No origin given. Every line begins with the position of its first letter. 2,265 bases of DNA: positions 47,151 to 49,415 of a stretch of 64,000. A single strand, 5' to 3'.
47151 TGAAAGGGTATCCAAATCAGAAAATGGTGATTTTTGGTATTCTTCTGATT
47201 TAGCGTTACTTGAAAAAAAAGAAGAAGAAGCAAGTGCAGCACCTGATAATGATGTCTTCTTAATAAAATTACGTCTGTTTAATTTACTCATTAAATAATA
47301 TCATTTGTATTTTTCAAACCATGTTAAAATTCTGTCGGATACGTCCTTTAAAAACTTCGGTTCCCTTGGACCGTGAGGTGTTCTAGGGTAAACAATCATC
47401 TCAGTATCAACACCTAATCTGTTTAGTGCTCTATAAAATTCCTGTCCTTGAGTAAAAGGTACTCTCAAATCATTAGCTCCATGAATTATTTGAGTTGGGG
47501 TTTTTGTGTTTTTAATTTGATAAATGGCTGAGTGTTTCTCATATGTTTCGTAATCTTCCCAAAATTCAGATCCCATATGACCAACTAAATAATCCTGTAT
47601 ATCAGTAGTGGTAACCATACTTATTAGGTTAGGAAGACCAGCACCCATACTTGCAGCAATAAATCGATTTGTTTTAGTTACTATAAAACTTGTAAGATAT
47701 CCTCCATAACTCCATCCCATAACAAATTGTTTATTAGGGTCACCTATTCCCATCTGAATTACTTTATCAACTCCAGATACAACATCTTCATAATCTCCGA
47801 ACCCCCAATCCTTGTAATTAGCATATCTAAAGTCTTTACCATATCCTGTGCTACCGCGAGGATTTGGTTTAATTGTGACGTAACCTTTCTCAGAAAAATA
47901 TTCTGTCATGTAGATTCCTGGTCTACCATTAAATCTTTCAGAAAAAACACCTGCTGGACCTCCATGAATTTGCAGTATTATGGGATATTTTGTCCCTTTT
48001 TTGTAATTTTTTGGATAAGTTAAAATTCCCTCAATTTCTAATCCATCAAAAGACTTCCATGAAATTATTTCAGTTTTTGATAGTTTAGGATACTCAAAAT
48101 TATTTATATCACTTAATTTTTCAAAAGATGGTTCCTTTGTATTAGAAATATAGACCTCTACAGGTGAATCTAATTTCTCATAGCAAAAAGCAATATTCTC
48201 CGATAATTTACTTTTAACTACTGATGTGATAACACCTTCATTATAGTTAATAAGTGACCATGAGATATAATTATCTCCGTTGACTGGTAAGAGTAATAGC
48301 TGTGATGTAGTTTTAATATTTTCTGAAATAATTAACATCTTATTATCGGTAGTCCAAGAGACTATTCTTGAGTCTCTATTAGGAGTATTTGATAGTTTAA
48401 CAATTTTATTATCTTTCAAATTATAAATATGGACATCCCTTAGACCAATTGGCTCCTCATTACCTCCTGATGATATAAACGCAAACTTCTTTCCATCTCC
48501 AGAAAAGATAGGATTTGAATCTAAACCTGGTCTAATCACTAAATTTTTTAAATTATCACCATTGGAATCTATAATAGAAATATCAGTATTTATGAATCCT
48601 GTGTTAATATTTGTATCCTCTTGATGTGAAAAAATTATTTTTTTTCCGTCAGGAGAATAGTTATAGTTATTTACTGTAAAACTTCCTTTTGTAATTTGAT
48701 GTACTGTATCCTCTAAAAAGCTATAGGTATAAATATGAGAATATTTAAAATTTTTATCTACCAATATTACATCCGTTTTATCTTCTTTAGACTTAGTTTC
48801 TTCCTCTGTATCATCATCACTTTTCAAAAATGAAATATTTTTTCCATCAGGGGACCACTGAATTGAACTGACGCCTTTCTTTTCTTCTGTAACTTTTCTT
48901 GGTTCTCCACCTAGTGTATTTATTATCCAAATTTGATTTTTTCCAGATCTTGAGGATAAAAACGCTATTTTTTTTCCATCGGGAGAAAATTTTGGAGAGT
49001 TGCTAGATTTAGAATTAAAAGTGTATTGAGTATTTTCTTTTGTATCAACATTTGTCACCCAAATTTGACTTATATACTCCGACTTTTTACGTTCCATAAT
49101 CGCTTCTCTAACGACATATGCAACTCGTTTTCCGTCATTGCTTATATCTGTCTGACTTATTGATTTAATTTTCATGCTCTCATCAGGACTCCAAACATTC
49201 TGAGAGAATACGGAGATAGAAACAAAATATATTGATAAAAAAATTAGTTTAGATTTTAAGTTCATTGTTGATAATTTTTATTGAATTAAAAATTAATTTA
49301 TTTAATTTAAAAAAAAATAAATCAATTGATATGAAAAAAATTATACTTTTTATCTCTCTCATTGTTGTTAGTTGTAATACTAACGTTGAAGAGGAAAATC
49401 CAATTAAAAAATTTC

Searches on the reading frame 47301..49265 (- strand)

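Call 59: search_protein_families(library=pfam, proteins=[window:47301-49265:-], max_evalue=0.0001)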
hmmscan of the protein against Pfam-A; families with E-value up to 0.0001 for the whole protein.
window:47301-49265:- (654 aa): 5 families
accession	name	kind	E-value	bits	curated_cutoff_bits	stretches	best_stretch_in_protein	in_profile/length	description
PF00326.27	Peptidase_S9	-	1.7e-45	155.6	22.6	1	454-653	7-209/213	Prolyl oligopeptidase family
PF07676.18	PD40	-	1.4e-17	63.6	20.9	1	80-114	3-38/38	WD40-like Beta Propeller Repeat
PF20434.5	BD-FAE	-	4.6e-11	43.1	26.8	1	422-614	8-215/215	BD-FAE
PF00930.27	DPPIV_N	-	1.3e-08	34.4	22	0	70-150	27-301/354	Dipeptidyl peptidase IV (DPP IV) N-terminal region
PF25174.1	Beta-prop_THOC3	-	2.1e-05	24.1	305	0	67-150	72-150/272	THOC3 beta-propeller domain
